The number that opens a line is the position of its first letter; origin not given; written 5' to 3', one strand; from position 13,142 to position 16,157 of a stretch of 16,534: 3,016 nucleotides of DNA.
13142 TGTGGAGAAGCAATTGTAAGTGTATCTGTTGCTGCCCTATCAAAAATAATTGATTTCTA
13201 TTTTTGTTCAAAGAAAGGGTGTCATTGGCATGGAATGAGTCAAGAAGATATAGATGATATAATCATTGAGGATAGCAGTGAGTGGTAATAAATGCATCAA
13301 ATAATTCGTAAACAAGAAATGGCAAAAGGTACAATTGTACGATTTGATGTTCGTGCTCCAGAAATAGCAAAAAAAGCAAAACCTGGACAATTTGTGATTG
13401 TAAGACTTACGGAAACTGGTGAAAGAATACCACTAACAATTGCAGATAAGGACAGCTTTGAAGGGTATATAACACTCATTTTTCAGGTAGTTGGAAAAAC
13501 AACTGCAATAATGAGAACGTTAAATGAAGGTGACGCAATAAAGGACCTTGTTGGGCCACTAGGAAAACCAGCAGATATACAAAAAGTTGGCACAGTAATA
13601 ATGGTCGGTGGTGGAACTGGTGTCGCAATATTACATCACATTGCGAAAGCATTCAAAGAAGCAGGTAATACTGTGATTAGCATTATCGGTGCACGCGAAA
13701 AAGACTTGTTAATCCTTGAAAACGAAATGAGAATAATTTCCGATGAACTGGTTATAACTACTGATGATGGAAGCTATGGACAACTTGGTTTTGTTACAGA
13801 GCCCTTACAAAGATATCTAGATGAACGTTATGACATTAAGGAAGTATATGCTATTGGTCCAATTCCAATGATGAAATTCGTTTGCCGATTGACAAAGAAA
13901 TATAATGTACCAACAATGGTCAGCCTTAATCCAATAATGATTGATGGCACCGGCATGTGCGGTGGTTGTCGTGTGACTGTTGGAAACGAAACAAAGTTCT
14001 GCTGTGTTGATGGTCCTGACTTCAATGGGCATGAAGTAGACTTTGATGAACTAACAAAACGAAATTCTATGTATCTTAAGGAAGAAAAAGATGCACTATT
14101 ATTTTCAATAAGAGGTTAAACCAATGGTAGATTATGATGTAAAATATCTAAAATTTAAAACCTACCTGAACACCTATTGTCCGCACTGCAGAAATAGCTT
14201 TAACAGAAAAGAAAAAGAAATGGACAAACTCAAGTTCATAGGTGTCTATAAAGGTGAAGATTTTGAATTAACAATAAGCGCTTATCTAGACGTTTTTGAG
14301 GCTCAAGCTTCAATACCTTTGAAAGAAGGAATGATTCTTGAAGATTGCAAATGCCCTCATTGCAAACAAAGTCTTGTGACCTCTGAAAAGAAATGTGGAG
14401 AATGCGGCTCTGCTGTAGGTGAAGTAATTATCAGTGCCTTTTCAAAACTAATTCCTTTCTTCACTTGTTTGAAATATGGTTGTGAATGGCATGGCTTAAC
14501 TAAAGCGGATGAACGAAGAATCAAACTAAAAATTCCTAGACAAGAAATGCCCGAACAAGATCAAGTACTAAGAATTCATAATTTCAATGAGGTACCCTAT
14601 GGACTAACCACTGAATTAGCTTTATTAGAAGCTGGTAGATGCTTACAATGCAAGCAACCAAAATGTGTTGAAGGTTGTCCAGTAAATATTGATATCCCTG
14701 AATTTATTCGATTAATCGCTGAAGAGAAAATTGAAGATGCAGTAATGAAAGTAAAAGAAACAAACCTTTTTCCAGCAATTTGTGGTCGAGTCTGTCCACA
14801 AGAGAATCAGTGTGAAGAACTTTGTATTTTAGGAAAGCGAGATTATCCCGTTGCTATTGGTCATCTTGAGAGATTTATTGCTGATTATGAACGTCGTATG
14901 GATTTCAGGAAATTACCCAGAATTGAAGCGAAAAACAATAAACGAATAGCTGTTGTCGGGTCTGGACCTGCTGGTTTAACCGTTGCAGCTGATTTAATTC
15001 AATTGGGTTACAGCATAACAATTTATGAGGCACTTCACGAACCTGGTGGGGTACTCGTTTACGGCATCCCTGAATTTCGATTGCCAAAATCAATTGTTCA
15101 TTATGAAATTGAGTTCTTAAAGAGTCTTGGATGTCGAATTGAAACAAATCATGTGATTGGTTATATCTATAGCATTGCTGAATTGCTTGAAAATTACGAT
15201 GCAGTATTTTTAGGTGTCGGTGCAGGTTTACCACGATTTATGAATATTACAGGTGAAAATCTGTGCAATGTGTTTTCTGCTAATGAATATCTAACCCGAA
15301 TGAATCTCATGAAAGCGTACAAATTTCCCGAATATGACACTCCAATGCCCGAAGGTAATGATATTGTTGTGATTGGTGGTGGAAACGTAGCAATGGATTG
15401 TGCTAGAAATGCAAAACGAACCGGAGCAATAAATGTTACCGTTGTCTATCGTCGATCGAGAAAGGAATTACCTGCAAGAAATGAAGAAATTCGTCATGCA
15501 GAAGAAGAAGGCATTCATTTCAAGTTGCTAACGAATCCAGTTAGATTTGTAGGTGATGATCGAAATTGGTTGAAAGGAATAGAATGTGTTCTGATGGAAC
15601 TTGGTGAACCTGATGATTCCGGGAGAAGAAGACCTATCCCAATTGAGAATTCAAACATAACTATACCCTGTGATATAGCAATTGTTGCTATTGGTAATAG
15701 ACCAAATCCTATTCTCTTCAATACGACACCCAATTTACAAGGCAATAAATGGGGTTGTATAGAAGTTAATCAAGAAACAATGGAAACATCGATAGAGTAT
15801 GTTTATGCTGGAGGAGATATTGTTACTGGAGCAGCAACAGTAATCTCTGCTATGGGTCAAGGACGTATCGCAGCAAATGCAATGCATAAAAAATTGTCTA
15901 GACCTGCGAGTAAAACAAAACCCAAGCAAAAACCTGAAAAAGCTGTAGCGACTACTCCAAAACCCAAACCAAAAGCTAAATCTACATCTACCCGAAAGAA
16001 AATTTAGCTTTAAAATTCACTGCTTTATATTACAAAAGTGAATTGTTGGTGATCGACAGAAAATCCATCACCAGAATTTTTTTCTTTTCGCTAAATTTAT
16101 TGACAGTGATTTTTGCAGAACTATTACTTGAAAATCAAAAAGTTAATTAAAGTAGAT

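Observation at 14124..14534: Fusion of the Cys-rich domain to the N-terminus of NfnB (Rosetta-stone link)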

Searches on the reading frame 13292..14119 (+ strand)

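Call 4: search_protein_families(library=pfam, proteins=[window:13292-14119:+], max_evalue=0.01)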
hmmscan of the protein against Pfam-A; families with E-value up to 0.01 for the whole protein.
window:13292-14119:+ (275 aa): 3 families
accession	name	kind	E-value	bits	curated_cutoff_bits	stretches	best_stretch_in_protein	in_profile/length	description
PF10418.14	DHODB_Fe-S_bind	-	1.3e-12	47.7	23.9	1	213-250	1-41/41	Iron-sulfur cluster binding domain of dihydroorotate dehydrogenase B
PF00175.26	NAD_binding_1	-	5.1e-06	27.5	22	1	104-198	1-108/109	Oxidoreductase NAD-binding domain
PF00970.30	FAD_binding_6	-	0.002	18.8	21.1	1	14-92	15-96/99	Oxidoreductase FAD-binding domain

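Call 15: search_protein_families(library=ncbifam, proteins=[window:13292-14119:+], max_evalue=0.01)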
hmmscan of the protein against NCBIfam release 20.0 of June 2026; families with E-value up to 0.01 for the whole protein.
window:13292-14119:+ (275 aa): 17 families
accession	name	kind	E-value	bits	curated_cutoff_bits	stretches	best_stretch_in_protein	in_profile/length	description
NF004862.0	PRK06222.1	subfamily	2.2e-121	404.7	220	1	1-269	1-268/281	sulfide/dihydroorotate dehydrogenase-like FAD/NAD-binding protein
NF009414.0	PRK12778.1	equivalog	6.3e-114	381.8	1103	1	1-269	1-268/752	bifunctional dihydroorotate dehydrogenase B NAD binding subunit/NADPH-dependent glutamate synthase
NF009413.0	PRK12775.1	equivalog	8.1e-93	311.9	1895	1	1-267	1-266/1006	putative trifunctional 2-polyprenylphenol hydroxylase/glutamate synthase subunit beta/ferritin domain-containing protein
NF009415.0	PRK12779.1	equivalog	5.8e-65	219.8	1519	1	3-268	652-937/944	putative bifunctional glutamate synthase subunit beta/2-polyprenylphenol hydroxylase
NF000796.0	PRK00054.1-1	equivalog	2.2e-43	148.3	224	1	27-256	27-242/254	dihydroorotate dehydrogenase electron transfer subunit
NF000798.0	PRK00054.1-3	equivalog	8.7e-36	123.8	219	1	25-250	27-243/244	dihydroorotate dehydrogenase electron transfer subunit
NF000797.0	PRK00054.1-2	equivalog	1.5e-34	119.5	270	1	22-247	35-263/267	dihydroorotate dehydrogenase electron transfer subunit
NF000799.0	PRK00054.1-4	equivalog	6.4e-34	117.2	314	1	4-249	9-256/258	dihydroorotate dehydrogenase electron transfer subunit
TIGR02911.1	sulfite_red_B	equivalog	5.6e-21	74.8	288.6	1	8-245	11-252/261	anaerobic sulfite reductase subunit AsrB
NF006220.0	PRK08345.1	subfamily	8.6e-18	64.6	395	1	13-246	25-284/294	cytochrome-c3 hydrogenase subunit gamma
NF040830.1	sulfhyd_ShyC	equivalog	1.8e-15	56.9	600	2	26-119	36-128/288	NAD(P)-dependent hydrogenase/sulfhydrogenase 2 subunit gamma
NF004470.0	PRK05802.1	equivalog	4.3e-14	52.2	313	1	3-234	69-309/330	sulfide/dihydroorotate dehydrogenase-like FAD/NAD-binding protein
NF040835.1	sulfhyd_HydG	equivalog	1.6e-11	44.1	650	1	15-246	34-281/292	NADPH-dependent hydrogenase/sulfhydrogenase 1 subunit gamma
NF040810.1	BenC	equivalog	5.2e-07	29.1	430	1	7-206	111-320/333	benzoate 1,2-dioxygenase electron transfer component BenC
NF005128.0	PRK06567.1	equivalog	6.1e-07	27.7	1072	1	15-132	807-925/1031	putative bifunctional glutamate synthase subunit beta/2-polyprenylphenol hydroxylase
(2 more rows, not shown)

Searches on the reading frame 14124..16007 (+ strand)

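Call 4: search_protein_families(library=pfam, proteins=[window:14124-16007:+], max_evalue=0.01)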
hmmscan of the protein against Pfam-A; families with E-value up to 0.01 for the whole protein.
window:14124-16007:+ (627 aa): 13 families
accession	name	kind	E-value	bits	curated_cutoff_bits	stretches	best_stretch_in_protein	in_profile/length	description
PF14691.11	Fer4_20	-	6.4e-42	142.4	25.8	1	150-259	1-111/113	Dihydroprymidine dehydrogenase domain II, 4Fe-4S cluster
PF07992.20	Pyr_redox_2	-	8.9e-33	114.4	26.1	1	274-580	2-291/291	Pyridine nucleotide-disulphide oxidoreductase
PF00070.33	Pyr_redox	-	2.5e-12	47.6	22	1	414-481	2-72/82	Pyridine nucleotide-disulphide oxidoreductase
PF13738.12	Pyr_redox_3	-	2.4e-10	40.6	30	1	408-446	161-198/305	Pyridine nucleotide-disulphide oxidoreductase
PF13450.12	NAD_binding_8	-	2.8e-07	31.2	21.9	1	277-309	1-33/68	NAD(P)-binding Rossmann-like domain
PF01266.30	DAO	-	2.4e-06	27.8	27.9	1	274-308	1-35/353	FAD dependent oxidoreductase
PF13241.12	NAD_binding_7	-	1.3e-05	26.1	22.1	1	410-469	6-55/104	Putative NAD(P)-binding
PF00890.30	FAD_binding_2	-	7.7e-05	22.5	20.4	0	275-310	2-37/414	FAD binding domain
PF01946.23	Thi4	-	0.00037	20.2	26.2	0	273-341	18-86/235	Thi4 family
PF03486.20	HI0933_like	-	0.00042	20.3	50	0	274-308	2-36/244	HI0933-like protein Rossmann domain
PF01262.27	AlaDh_PNT_C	-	0.00042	20.2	23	0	412-444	29-60/214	Alanine dehydrogenase/PNT, C-terminal domain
PF03807.23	F420_oxidored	-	0.00066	20.7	21.6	0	414-456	2-44/94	NADP oxidoreductase coenzyme F420-dependent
PF02826.25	2-Hacid_dh_C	-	0.0022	17.8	25.1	0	263-304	27-68/178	D-isomer specific 2-hydroxyacid dehydrogenase, NAD binding domain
